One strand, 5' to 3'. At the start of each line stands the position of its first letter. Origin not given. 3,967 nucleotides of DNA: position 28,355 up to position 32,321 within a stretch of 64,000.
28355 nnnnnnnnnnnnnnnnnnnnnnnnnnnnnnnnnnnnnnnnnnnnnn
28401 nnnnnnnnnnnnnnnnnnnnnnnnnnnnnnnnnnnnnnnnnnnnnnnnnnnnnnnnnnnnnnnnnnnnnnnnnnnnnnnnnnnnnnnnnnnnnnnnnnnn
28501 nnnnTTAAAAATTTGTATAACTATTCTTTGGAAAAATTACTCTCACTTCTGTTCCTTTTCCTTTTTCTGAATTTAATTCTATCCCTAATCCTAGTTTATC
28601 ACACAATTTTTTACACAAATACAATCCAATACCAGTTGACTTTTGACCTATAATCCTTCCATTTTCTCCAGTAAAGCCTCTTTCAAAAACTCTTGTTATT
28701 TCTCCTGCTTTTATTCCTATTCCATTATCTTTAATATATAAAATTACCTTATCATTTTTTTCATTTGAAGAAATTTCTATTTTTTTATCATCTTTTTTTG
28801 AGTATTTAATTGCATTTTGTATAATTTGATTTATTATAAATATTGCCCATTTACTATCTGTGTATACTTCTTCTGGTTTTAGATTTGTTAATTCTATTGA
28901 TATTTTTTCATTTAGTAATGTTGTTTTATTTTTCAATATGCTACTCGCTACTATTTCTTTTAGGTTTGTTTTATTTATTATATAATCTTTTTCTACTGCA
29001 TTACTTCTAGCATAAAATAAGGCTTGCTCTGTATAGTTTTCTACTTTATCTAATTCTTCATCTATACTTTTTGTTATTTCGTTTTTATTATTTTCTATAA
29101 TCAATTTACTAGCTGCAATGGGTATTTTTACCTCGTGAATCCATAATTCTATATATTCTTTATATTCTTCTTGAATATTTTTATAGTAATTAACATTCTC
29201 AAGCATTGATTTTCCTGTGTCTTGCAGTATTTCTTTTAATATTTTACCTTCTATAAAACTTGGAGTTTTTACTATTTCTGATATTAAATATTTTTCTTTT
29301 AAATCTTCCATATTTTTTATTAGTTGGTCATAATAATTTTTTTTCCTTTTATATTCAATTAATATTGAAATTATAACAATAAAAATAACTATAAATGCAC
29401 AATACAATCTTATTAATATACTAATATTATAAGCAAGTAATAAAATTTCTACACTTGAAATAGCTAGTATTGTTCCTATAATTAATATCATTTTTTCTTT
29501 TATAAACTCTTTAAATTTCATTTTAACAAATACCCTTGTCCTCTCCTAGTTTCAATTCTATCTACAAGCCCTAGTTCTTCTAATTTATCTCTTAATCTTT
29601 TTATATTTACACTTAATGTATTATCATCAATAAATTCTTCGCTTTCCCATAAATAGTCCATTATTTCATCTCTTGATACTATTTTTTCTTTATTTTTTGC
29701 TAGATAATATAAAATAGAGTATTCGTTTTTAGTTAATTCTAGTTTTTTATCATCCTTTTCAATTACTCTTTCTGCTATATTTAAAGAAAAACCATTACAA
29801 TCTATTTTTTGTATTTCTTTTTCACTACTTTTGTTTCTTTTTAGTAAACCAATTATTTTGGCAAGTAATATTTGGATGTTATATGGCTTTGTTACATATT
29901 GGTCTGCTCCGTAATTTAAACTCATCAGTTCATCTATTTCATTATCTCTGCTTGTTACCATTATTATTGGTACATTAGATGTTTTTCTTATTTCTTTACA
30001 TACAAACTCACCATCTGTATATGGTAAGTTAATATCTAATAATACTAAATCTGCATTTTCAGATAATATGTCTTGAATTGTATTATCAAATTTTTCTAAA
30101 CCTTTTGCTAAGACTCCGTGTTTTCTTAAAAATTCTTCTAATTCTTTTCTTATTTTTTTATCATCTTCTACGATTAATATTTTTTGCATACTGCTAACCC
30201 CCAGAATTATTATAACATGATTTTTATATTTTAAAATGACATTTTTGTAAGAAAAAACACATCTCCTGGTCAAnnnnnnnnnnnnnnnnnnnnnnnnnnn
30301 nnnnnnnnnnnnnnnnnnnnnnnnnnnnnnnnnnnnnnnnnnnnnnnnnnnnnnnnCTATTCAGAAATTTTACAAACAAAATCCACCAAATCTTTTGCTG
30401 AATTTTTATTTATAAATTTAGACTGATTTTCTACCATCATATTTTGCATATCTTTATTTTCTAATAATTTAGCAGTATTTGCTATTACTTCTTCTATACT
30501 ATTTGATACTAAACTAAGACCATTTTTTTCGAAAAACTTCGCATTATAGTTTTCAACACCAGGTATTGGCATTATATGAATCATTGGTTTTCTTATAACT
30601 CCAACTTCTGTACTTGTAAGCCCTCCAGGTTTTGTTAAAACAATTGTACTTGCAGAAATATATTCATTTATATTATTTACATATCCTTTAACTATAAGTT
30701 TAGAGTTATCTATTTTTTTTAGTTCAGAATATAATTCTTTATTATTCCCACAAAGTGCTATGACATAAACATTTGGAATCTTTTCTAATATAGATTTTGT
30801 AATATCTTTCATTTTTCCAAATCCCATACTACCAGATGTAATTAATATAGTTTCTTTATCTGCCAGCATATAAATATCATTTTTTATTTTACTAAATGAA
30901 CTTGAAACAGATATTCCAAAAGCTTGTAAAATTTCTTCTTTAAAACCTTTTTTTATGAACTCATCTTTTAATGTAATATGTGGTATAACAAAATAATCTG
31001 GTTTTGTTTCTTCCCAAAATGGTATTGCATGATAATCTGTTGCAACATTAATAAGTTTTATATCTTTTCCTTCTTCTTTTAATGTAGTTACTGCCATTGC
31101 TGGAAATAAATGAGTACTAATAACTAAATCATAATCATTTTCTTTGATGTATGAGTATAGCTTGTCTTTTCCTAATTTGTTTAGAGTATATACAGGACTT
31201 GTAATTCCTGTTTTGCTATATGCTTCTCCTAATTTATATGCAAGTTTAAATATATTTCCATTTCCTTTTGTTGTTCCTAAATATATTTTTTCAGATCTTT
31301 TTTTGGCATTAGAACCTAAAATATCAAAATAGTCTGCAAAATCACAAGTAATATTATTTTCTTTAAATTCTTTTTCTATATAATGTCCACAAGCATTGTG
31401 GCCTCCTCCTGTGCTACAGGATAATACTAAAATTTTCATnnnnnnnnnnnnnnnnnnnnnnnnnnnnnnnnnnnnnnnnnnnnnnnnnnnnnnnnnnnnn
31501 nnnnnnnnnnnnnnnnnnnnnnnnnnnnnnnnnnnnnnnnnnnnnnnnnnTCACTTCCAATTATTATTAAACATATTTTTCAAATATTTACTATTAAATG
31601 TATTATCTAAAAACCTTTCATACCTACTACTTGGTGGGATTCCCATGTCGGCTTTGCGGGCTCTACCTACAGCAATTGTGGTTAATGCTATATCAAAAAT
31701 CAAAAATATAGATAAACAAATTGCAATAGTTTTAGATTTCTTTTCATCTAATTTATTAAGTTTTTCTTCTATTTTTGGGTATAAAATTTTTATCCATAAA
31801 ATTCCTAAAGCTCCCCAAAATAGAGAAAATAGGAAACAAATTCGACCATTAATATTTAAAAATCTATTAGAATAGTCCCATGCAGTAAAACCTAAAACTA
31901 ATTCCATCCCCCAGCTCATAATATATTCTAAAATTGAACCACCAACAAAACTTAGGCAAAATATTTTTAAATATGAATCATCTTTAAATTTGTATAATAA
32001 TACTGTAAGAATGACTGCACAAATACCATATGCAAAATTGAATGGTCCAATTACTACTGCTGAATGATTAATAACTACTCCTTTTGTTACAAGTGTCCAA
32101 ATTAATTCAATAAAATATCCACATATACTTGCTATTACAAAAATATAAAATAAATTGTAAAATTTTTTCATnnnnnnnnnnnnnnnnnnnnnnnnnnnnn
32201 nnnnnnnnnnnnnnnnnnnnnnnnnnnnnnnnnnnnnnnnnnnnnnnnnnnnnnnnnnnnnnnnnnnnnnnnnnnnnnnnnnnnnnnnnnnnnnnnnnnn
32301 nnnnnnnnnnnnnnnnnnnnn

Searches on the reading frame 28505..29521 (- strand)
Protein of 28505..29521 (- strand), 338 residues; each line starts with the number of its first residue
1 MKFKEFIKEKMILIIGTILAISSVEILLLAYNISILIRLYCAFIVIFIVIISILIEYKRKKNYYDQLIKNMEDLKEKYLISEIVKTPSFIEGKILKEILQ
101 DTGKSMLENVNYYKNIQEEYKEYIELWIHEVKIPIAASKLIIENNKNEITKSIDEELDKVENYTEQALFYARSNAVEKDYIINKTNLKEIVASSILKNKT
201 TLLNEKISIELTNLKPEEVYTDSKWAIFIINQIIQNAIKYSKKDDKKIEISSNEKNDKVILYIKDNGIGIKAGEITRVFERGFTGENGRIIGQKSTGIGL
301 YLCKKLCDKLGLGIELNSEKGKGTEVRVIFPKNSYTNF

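Call 13: search_protein_families(library=pfam, proteins=[window:28505-29521:-], max_evalue=0.001)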
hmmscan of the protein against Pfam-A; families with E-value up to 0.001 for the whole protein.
window:28505-29521:- (338 aa): 2 families
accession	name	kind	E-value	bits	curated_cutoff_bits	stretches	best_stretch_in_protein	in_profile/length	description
PF02518.31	HATPase_c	-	2.8e-21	76.5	26.4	1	222-332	2-109/111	Histidine kinase-, DNA gyrase B-, and HSP90-like ATPase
PF13581.12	HATPase_c_2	-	0.00024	21.5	27.4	1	234-329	40-126/127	Histidine kinase-like ATPase domain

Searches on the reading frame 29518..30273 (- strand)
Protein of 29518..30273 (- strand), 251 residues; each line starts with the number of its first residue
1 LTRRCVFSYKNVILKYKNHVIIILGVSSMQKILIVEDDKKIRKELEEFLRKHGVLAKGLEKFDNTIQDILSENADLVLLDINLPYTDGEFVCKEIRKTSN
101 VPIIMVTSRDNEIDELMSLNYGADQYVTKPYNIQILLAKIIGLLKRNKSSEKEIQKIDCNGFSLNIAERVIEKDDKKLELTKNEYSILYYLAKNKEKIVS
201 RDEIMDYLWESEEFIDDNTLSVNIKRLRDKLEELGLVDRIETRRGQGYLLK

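Call 14: search_protein_families(library=pfam, proteins=[window:29518-30273:-], max_evalue=0.001)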
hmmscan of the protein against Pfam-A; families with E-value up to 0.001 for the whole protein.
window:29518-30273:- (251 aa): 3 families
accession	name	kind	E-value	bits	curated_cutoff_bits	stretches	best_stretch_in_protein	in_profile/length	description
PF00486.34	Trans_reg_C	-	3.7e-24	85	26.2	1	176-250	2-77/77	Transcriptional regulatory protein, C terminal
PF00072.30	Response_reg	-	5.5e-22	78.5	30.2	1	32-140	1-110/111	Response regulator receiver domain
PF22381.2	Staph_reg_Sar_Rot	-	0.00015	22.2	27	1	170-229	2-54/85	Transcriptional regulator SarA/Rot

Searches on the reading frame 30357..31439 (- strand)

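Call 13: search_protein_families(library=pfam, proteins=[window:30357-31439:-], max_evalue=0.001)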
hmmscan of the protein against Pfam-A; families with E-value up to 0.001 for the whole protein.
window:30357-31439:- (360 aa): 3 families
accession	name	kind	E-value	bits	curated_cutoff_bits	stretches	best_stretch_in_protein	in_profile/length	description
PF06925.17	MGDG_synth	-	5.8e-19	69.2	25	1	19-178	6-169/169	Monogalactosyldiacylglycerol (MGDG) synthase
PF04101.22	Glyco_tran_28_C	-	1.2e-12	48.7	22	1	197-348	1-163/166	Glycosyltransferase family 28 C-terminal domain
PF00534.26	Glycos_transf_1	-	1.8e-07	31.3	26.4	1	215-341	34-171/172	Glycosyl transferases group 1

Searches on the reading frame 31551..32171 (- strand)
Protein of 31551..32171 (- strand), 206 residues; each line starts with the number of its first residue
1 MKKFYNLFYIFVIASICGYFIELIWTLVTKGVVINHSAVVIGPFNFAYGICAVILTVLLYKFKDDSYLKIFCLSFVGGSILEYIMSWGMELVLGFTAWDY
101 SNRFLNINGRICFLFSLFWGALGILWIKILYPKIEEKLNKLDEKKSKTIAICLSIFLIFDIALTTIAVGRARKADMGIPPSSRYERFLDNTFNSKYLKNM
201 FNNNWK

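Call 14: search_protein_families(library=pfam, proteins=[window:31551-32171:-], max_evalue=0.001)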
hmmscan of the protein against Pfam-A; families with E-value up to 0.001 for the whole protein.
window:31551-32171:- (206 aa): 1 family
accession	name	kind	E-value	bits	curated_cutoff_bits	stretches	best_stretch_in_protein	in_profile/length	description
PF06541.16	ABC_trans_CmpB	-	3.8e-39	134.7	25.9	1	10-164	2-150/151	Putative ABC-transporter type IV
